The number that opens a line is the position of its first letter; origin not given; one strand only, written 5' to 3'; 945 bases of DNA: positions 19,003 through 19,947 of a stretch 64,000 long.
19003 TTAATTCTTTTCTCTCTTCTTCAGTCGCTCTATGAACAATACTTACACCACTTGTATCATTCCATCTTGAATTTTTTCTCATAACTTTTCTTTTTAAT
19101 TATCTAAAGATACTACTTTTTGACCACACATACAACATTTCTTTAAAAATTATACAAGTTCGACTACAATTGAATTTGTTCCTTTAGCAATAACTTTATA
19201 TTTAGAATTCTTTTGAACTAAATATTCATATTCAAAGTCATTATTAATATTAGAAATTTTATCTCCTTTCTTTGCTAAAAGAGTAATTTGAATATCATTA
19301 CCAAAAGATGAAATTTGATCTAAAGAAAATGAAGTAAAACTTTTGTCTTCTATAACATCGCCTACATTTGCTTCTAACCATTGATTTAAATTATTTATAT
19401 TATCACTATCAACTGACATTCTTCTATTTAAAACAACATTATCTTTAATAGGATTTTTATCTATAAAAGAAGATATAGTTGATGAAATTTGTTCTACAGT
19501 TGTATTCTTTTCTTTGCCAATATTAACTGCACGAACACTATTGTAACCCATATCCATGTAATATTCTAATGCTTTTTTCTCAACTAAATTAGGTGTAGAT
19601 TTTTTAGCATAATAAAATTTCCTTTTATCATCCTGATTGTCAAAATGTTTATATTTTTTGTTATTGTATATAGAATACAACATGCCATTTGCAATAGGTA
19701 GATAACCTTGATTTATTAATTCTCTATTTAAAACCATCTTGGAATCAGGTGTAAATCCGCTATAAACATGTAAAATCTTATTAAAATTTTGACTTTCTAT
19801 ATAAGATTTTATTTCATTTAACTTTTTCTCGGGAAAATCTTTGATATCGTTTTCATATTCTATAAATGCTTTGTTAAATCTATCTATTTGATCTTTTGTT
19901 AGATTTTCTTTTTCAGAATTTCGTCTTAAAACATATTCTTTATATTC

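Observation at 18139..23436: Contiguous ADP-ribose writer / eraser / Nudix trio inside the head-morphogenesis module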

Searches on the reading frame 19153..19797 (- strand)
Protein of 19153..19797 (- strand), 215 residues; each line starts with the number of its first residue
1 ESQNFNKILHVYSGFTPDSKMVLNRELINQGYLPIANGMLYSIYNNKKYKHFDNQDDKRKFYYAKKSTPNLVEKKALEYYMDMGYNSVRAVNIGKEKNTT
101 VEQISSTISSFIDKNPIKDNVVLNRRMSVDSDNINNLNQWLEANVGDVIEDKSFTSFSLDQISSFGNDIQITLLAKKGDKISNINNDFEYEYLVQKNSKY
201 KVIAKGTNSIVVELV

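Call 6: search_protein_families(library=pfam, proteins=[window:19153-19737:-], max_evalue=10)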
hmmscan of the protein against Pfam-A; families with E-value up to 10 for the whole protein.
seq(195 aa): 0 families

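Call 18: search_protein_representatives(protein=window:19153-19797:-)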
Query: 215 residues. Proteins with E-value up to 0.001 (for the whole library): 102; up to 1e-10: 73; up to 1e-30: 14. The best 102 are listed.
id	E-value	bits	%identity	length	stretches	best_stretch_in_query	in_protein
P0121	5.9e-61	222.3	43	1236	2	21-215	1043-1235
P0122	9.2e-54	198.8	51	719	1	1-215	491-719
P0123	5.8e-52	192.9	52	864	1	2-215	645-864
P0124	1.8e-48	181.5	52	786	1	18-214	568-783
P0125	2.4e-44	168.1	45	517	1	8-215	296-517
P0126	4.6e-39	150.8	45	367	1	3-215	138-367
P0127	1.5e-38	149.2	46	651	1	3-215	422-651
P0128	1.5e-38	149.2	48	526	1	1-215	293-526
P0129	1.1e-37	146.3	45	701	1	3-213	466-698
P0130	2.5e-37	145.1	45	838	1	3-215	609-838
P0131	7.1e-37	143.7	46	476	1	8-215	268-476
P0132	8.2e-35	136.9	43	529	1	16-215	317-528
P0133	2.5e-32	128.8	44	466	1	3-215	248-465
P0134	9.2e-31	123.7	39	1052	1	8-214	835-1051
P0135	4.7e-30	121.4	41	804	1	19-215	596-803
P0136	8.1e-30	120.6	45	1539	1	25-215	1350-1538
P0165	4.4e-15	72.6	46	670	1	90-214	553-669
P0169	7.2e-15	71.9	43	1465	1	74-214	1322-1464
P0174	3.5e-14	69.6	46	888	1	101-214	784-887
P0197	1.7e-10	57.6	44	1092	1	99-214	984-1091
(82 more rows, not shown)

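Call 27: search_solved_structures(query=A2, max_evalue=0.01, show_alignments=3)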
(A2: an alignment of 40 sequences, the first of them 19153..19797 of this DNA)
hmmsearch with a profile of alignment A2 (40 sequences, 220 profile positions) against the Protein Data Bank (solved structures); distinct sequences matched with E-value up to 0.01: 38.
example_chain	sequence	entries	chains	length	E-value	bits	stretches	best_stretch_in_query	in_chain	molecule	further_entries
1qs1_A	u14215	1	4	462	1.2e-21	81.1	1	34-207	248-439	ADP-RIBOSYLTRANSFERASE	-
1qs2_A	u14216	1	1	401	2.4e-20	76.8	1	33-207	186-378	ADP-RIBOSYLTRANSFERASE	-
9veg_H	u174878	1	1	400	1.5e-19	74.2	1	33-207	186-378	Vip2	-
9vej_H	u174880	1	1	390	9.1e-19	71.7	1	33-207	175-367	Vip2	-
5gtt_A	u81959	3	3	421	6.9e-17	65.5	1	25-207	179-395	Binary enterotoxin of Clostridium perfringens component a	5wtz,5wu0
5h03_A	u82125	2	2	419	8e-17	65.3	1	25-207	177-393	Binary enterotoxin of Clostridium perfringens component a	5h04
2wn6_A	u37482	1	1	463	1.3e-15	61.3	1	25-209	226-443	ADP-RIBOSYLTRANSFERASE ENZYMATIC COMPONENT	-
9mdj_Z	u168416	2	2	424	2.2e-15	60.6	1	25-209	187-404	Cdta (Adp-ribosyltransferase enzymatic component)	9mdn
7vnj_H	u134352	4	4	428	2.4e-15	60.5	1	25-209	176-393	ADP-ribosyltransferase enzymatic component | CdtA | ADP-ribosylating binary toxin enzymatic subunit CdtA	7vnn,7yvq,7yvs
9bbf_Z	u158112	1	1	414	2.5e-15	60.4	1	25-209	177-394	ADP-ribosyltransferase enzymatic component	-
2wn4_A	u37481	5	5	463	2.6e-15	60.4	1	25-209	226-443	ADP-RIBOSYLTRANSFERASE ENZYMATIC COMPONENT | ADP-ribosylating binary toxin enzymatic subunit CdtA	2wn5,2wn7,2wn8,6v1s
6x6r_A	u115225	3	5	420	2.8e-15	60.3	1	25-209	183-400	ADP-ribosyltransferase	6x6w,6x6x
8za7_B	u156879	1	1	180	3.1e-15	60.1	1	73-205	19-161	Lmo0066 protein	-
2j3x_A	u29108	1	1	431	5.1e-15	59.4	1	22-208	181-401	C2 TOXIN COMPONENT I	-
2j3v_A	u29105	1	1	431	7.4e-15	58.9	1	22-208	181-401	C2 TOXIN COMPONENT I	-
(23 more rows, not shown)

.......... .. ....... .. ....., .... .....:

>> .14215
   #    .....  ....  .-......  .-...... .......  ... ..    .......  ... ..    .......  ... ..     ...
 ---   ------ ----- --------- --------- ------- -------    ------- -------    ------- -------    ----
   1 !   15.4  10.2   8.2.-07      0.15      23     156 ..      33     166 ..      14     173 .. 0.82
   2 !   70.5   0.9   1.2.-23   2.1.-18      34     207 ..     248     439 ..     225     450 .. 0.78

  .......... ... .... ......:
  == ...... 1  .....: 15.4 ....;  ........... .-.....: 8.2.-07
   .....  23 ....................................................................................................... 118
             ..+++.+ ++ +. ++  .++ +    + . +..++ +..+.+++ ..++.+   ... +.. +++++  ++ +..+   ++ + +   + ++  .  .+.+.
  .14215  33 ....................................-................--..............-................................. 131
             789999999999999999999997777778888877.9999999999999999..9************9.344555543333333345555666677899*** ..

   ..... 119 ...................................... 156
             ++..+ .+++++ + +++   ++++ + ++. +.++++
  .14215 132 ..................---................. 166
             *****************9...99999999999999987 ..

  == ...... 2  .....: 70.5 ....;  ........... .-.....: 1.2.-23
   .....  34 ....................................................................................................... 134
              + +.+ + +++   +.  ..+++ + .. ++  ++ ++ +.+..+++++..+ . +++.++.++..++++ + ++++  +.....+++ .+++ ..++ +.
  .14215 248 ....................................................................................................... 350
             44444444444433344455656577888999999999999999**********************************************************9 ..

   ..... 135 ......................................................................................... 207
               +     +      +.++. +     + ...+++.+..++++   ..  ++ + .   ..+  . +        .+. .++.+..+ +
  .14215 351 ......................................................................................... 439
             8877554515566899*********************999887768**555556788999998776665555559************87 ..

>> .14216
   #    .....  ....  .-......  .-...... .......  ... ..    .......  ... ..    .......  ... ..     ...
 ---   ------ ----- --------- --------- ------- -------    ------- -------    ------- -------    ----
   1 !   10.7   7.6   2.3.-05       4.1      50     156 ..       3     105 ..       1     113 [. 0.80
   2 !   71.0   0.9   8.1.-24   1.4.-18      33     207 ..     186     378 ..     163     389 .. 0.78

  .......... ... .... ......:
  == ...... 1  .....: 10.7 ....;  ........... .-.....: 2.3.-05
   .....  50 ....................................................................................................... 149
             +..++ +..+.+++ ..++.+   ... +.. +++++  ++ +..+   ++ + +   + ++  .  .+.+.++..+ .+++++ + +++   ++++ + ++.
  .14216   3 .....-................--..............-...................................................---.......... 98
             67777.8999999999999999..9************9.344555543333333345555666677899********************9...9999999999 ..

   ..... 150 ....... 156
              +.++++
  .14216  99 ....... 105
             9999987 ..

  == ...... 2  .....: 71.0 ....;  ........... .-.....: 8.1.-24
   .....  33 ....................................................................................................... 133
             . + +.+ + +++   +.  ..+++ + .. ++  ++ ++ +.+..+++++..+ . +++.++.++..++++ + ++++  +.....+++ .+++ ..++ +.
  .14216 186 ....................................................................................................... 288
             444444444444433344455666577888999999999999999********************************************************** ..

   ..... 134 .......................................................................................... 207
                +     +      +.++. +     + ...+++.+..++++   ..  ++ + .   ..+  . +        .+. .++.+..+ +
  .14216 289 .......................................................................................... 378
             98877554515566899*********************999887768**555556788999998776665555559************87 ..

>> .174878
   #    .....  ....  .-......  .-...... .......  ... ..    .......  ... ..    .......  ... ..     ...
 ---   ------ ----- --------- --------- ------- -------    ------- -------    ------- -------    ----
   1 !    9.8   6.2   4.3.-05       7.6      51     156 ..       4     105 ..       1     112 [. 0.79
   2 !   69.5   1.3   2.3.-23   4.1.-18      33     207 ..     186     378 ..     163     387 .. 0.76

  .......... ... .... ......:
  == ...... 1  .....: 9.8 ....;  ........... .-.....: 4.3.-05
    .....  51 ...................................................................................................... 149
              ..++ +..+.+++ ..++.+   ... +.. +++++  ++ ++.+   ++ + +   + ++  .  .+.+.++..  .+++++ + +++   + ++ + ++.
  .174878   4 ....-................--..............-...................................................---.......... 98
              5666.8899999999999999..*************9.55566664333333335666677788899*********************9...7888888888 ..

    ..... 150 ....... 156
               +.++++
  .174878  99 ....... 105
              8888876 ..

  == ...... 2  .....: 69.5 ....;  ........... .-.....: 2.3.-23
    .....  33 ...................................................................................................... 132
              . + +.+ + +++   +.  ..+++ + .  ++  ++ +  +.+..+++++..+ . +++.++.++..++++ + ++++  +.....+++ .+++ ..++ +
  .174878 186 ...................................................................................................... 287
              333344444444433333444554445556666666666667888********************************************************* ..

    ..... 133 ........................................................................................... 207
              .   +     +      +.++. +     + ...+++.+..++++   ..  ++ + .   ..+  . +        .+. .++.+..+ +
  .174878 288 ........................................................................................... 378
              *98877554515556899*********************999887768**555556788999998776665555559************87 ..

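Call 62: predict_structure(alignment_id=A2)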
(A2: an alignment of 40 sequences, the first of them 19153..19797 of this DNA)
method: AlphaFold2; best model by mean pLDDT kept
length: 215 residues; sequences in the alignment: 40
mean_pLDDT: 94.2   pTM: 0.91
mean pLDDT of the five models: 94.2, 94.0, 93.9, 93.9, 93.7
residues with pLDDT >= 90: 193; 70-90: 15; 50-70: 6; < 50: 1
segments of 3 or more residues with pLDDT < 50: none
pLDDT, mean of each block of 10 residues (from residue 1): 76 93 96 95 97 95 97 98 96 97 98 99 91 74 97 96 90 98 97 98 97 98
secondary structure, 60 per line:
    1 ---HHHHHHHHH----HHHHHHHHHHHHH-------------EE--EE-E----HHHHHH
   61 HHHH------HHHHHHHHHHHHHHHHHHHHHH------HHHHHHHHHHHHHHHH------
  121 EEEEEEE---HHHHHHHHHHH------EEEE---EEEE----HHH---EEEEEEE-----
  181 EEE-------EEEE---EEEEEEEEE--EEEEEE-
elements in order: H4-12 H17-29 H55-64 H71-92 H99-114 E121-127 H131-141 E148-151 E155-158 E169-175 E181-183 E191-194 E198-206 E209-214

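Call 65: fold_search(model_id=the predicted structure, library=pdb)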
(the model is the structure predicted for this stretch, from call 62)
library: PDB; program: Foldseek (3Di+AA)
matches with E <= 10: 279; with E <= 0.001: 127
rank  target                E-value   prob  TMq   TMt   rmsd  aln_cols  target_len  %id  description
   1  2j3z_A                8.1e-12  1.00  0.58  0.31   6.0       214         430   22  Crystal structure of the enzymatic component C2-I of the C2-toxin from Clostridium botulinum at pH 6.1 (released 2006-10-11)
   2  2j3z_C                1.7e-11  1.00  0.58  0.31   6.1       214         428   22  Crystal structure of the enzymatic component C2-I of the C2-toxin from Clostridium botulinum at pH 6.1 (released 2006-10-11)
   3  5wtz                  2.8e-11  1.00  0.63  0.34   5.8       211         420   18  Crystal structure of C. perfringens iota-like enterotoxin CPILE-a with NAD+ (released 2017-03-01)
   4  2j3v                  3.0e-11  1.00  0.57  0.31   6.2       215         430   22  Crystal structure of the enzymatic component C2-I of the C2-toxin from Clostridium botulinum at pH 3.0 (released 2006-10-11)
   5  6x6x_A                3.2e-11  1.00  0.59  0.32   6.0       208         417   17  Crystal structure of enzymatic binary toxin component from Clostridium difficile in complex with (released 2021-07-28)
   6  2j3x                  3.4e-11  1.00  0.59  0.31   5.9       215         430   22  Crystal structure of the enzymatic component C2-I of the C2-toxin from Clostridium botulinum at pH 3.0 (mut-S361R) (released 2006-10-11)
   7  2wn5                  5.5e-11  1.00  0.60  0.35   5.8       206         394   18  Structural Basis for Substrate Recognition in the Enzymatic Component of ADP-ribosyltransferase Toxin CDTa from Clostrid (released 2009-08-18)
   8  6x6w                  6.6e-11  1.00  0.59  0.33   5.9       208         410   17  Crystal structure of inactive enzymatic binary toxin component from Clostridium difficile (released 2021-07-28)
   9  2wn4                  7.5e-11  1.00  0.59  0.34   5.9       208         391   18  Structural Basis for Substrate Recognition in the Enzymatic Component of ADP-ribosyltransferase Toxin CDTa from Clostrid (released 2009-08-18)
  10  2j3z_D                7.5e-11  1.00  0.58  0.31   6.1       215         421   22  Crystal structure of the enzymatic component C2-I of the C2-toxin from Clostridium botulinum at pH 6.1 (released 2006-10-11)
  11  2wn6                  8.0e-11  1.00  0.58  0.33   6.1       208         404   18  Structural Basis for Substrate Recognition in the Enzymatic Component of ADP-ribosyltransferase Toxin CDTa from Clostrid (released 2009-08-18)
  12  2c89_A                9.6e-11  1.00  0.67  0.71   4.5       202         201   16  Structure of the wild-type C3bot1 Exoenzyme (Free state, crystal form I) (released 2007-02-27)
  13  2j3z_E                1.1e-10  1.00  0.57  0.31   6.1       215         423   22  Crystal structure of the enzymatic component C2-I of the C2-toxin from Clostridium botulinum at pH 6.1 (released 2006-10-11)
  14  2c8d_A                1.3e-10  1.00  0.65  0.69   4.5       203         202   16  Structure of the ARTT motif Q212A mutant C3bot1 Exoenzyme (Free state, crystal form I) (released 2007-02-27)
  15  1giq_A                1.3e-10  1.00  0.58  0.32   6.0       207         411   21  Crystal Structure of the Enzymatic Componet of Iota-Toxin from Clostridium Perfringens with NADH (released 2003-01-14)
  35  8za7_B                4.8e-10  1.00  0.60  0.70   4.5       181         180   20  ART-ARH type toxin effector-immunity protein pair of Listeria monocytogenes (released 2025-04-30)
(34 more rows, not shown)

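Call 82: search_protein_families(library=phrogs, proteins=[window:19153-19797:-], max_evalue=0.1)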
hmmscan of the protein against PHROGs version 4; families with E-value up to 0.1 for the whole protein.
window:19153-19797:- (215 aa): 0 families

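Call 94: search_protein_families(library=pfam, proteins=[P0165, P0174, P0197, P0169, P0121, P0136], max_evalue=0.001)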
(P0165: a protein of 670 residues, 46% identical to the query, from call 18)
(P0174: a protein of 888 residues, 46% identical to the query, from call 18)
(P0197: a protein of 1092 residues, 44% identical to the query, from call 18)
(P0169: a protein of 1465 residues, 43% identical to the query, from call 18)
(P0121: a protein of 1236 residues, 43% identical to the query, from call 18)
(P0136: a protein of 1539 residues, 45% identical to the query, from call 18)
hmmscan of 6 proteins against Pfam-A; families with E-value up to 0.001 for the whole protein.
P0165 (670 aa): 3 families
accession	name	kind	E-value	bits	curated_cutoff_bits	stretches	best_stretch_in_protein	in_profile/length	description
PF00293.34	NUDIX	-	1.2e-19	71.1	21.1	1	150-245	10-115/134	NUDIX domain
PF03496.20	ADPrib_exo_Tox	-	2.4e-09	37.2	23.4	1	509-658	14-174/196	ADP-ribosyltransferase exoenzyme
PF14815.12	NUDIX_4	-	1.1e-05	25.6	35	1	150-257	5-105/113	NUDIX domain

P0174 (888 aa): 2 families
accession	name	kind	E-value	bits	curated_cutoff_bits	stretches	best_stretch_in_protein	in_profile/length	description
PF00293.34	NUDIX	-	8.3e-21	74.8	21.1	1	148-247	9-118/134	NUDIX domain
PF14815.12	NUDIX_4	-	6.9e-06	26.3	35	1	149-259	5-108/113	NUDIX domain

P0197 (1092 aa): 2 families
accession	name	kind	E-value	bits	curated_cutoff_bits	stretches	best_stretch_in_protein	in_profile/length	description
PF00293.34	NUDIX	-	8.3e-21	74.8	21.1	1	146-246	8-116/134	NUDIX domain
PF14815.12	NUDIX_4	-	0.00011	22.4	35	1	147-259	4-108/113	NUDIX domain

P0169 (1465 aa): 3 families
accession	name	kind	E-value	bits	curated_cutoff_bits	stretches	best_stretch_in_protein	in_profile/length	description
PF18762.7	Kinase-PolyVal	-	5.1e-32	111.5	27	1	570-736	2-159/160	Serine/Threonine/Tyrosine Kinase found in polyvalent proteins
PF00293.34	NUDIX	-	5.2e-19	69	21.1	1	332-433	9-119/134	NUDIX domain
PF14815.12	NUDIX_4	-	0.00055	20.2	35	0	333-433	5-100/113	NUDIX domain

P0121 (1236 aa): 0 families

P0136 (1539 aa): 1 family
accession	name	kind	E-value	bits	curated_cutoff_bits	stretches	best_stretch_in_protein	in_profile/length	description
PF18762.7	Kinase-PolyVal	-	7.9e-23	81.7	27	1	384-559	5-157/160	Serine/Threonine/Tyrosine Kinase found in polyvalent proteins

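Call 100: fold_search(model_id=the predicted structure, library=viral)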
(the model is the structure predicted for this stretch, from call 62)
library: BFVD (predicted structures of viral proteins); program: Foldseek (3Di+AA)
matches with E <= 10: 319; with E <= 0.001: 104
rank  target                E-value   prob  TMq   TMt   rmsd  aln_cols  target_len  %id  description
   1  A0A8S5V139            3.5e-30  1.00  0.95  0.24   1.4       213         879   62  Mono-ADP-ribosyltransferase C3 [Siphoviridae sp. ct3r22]
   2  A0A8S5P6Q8            5.6e-26  1.00  0.95  0.58   1.3       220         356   48  Mono-ADP-ribosyltransferase C3 [Herelleviridae sp. cttEB8]
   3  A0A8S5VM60            2.3e-19  1.00  0.85  0.54   3.3       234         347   34  (no name in the UniProt tables at hand)
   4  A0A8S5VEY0            1.4e-10  1.00  0.59  0.32   4.3       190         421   20  Minor capsid protein [Siphoviridae sp. ctF2K4]
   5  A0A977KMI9            2.4e-10  1.00  0.60  0.14   7.4       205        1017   14  (no name in the UniProt tables at hand)
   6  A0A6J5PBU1            3.1e-10  1.00  0.64  0.43  14.3       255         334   16  ADP ribosyltransferase [uncultured Caudovirales phage]
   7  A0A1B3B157            5.1e-10  1.00  0.64  0.48   3.5       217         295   15  VIP2-like ADP-ribosyltransferase toxin [Gordonia phage Strosahl]
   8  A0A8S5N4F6            7.9e-10  1.00  0.54  0.24   5.4       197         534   18  Minor capsid protein [Podoviridae sp. ctiJY10]
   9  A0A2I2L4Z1            8.8e-09  1.00  0.56  0.59   3.6       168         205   21  Uncharacterized protein [Orpheovirus IHUMI-LCC2]
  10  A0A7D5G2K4            1.4e-08  1.00  0.61  0.15  11.0       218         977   14  (no name in the UniProt tables at hand)
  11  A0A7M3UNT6            1.5e-08  1.00  0.41  0.20   5.3       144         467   18  ADP ribosyltransferase domain-containing protein [Pyramimonas orientalis virus]
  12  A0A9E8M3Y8            1.6e-08  1.00  0.54  0.33   5.9       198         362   13  (no name in the UniProt tables at hand)
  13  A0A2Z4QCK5            2.1e-08  1.00  0.58  0.11   2.9       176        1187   17  (no name in the UniProt tables at hand)
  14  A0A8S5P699            2.2e-08  1.00  0.57  0.30   6.4       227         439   14  ADP-ribosyltransferase exoenzyme [Myoviridae sp. ctiil21]
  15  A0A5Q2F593            3.0e-08  1.00  0.63  0.12   4.1       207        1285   15  ADP-ribosyltransferase [Gordonia phage Sixama]
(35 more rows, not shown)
